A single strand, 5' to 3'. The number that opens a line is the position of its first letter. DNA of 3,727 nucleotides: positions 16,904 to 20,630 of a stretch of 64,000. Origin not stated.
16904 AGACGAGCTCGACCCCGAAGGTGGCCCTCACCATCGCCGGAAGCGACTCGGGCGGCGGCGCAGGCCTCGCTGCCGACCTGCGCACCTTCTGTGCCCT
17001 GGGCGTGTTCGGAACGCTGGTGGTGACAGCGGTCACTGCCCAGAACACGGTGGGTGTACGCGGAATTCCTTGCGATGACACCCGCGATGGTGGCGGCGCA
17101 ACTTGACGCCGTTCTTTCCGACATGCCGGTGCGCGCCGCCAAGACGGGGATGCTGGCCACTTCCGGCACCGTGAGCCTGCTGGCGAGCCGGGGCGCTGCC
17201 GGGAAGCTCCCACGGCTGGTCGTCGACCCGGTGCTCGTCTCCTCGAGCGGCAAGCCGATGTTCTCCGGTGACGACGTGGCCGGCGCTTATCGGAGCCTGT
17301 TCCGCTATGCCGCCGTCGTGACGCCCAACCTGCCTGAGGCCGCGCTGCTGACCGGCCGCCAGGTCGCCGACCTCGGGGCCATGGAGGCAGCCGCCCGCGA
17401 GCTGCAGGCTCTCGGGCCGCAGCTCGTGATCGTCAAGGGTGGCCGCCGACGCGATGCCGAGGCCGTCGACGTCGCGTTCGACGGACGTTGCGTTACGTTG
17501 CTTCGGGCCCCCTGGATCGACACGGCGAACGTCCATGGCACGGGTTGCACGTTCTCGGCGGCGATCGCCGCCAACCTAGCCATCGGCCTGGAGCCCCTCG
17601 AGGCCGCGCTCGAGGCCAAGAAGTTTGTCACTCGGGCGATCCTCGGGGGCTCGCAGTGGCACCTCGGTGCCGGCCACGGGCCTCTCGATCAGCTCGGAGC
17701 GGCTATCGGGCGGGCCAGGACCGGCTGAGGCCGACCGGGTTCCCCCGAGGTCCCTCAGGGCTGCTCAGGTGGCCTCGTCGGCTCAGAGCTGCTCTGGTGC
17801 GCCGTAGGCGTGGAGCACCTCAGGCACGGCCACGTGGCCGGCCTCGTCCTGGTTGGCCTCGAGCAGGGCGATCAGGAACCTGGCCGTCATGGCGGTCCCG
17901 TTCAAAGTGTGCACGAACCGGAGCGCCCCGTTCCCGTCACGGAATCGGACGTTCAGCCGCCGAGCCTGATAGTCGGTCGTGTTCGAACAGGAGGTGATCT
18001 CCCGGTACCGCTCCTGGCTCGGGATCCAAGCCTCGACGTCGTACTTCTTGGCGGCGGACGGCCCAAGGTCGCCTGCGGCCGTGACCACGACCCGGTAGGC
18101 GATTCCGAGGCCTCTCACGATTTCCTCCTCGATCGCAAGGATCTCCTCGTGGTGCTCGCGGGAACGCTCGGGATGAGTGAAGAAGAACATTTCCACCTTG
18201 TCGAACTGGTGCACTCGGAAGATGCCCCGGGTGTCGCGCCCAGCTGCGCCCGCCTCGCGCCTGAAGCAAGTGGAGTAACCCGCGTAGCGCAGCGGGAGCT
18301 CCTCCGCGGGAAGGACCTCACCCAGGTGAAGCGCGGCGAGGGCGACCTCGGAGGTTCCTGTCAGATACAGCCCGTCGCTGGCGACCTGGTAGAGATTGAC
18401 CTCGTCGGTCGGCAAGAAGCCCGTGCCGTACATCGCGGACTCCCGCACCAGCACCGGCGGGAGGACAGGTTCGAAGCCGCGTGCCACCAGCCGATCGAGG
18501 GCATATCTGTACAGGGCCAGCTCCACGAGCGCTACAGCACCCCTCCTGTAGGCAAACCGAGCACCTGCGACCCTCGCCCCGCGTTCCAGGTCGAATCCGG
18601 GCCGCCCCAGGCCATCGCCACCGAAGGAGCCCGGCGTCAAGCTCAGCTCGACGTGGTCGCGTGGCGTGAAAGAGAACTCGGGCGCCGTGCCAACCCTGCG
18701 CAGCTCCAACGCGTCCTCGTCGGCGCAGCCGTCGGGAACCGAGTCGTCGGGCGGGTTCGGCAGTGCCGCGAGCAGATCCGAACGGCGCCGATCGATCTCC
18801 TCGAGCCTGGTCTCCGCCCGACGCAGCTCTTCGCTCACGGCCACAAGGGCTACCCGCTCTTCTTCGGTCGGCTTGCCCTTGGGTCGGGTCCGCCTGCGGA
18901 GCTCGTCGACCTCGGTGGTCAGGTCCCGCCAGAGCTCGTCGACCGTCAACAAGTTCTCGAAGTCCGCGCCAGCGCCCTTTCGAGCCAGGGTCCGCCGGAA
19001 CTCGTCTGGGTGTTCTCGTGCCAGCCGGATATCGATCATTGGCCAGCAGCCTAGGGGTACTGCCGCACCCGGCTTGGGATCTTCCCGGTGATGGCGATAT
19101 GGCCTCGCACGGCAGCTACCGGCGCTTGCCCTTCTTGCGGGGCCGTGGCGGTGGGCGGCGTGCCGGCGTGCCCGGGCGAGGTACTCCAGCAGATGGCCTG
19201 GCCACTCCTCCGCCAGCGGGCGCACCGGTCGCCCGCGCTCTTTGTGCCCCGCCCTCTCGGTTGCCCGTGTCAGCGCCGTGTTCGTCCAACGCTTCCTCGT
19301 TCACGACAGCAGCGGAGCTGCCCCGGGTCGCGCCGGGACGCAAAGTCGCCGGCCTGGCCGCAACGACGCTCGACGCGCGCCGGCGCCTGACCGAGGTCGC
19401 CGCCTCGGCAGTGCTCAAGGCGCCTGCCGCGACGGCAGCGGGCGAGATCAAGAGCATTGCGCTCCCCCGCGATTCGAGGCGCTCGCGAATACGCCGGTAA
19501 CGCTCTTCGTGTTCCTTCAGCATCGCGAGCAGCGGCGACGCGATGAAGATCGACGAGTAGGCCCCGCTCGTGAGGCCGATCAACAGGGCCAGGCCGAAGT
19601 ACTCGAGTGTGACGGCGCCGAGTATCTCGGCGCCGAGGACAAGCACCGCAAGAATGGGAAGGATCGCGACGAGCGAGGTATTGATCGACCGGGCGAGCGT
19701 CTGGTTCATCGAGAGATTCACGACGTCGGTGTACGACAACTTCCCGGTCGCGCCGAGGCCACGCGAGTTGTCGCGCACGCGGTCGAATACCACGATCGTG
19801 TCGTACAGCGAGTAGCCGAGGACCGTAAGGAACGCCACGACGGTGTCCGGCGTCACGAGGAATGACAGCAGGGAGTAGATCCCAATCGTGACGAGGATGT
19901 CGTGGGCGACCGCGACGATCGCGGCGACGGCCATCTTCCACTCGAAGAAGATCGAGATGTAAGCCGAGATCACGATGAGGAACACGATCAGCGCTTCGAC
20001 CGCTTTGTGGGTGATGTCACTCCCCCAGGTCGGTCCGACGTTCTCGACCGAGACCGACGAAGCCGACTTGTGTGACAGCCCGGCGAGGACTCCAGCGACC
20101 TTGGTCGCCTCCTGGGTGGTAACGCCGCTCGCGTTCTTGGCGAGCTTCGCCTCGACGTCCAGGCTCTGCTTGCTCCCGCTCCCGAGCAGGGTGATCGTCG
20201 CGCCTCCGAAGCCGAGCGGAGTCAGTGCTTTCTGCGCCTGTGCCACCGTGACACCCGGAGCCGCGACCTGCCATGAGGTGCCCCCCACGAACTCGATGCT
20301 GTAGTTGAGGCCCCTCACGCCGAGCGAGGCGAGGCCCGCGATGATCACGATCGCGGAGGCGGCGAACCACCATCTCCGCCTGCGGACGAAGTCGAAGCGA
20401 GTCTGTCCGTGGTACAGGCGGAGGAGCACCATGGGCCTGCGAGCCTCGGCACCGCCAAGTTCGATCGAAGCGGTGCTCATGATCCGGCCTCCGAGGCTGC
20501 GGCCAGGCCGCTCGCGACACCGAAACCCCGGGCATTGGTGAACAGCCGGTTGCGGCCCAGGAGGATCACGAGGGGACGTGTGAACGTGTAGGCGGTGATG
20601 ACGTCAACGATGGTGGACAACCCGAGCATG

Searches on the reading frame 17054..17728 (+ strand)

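Call 71: search_protein_families(library=pfam, proteins=[window:17054-17728:+], max_evalue=0.00001)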
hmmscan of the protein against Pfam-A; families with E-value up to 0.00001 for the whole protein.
window:17054-17728:+ (224 aa): 2 families
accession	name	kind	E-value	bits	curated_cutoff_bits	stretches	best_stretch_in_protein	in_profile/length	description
PF08543.17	Phos_pyr_kin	-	7.1e-60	202.9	27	1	4-212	39-246/246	Phosphomethylpyrimidine kinase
PF00294.29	PfkB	-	3.2e-09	37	25.8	1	57-185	161-279/302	pfkB family carbohydrate kinase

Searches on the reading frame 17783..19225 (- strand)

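Call 71: search_protein_families(library=pfam, proteins=[window:17783-19225:-], max_evalue=0.00001)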
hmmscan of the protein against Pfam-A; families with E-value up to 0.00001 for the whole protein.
window:17783-19225:- (480 aa): 2 families
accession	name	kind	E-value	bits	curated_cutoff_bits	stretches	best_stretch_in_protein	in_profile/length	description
PF00587.30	tRNA-synt_2b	-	5e-39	134.6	29.3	1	284-458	9-179/179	tRNA synthetase class II core domain (G, H, P, S and T)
PF02403.27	Seryl_tRNA_N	-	1.2e-11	45.2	28.2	1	63-159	1-108/108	Seryl-tRNA synthetase N-terminal domain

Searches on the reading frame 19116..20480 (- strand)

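Call 71: search_protein_families(library=pfam, proteins=[window:19116-20480:-], max_evalue=0.00001)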
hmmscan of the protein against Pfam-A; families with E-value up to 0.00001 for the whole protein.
window:19116-20480:- (454 aa): 1 family
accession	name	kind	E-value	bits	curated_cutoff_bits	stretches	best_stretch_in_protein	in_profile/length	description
PF02355.23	SecD_SecF_C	-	1.8e-55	187.8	20.5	1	138-323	11-188/189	Protein export membrane protein SecD/SecF, C-terminal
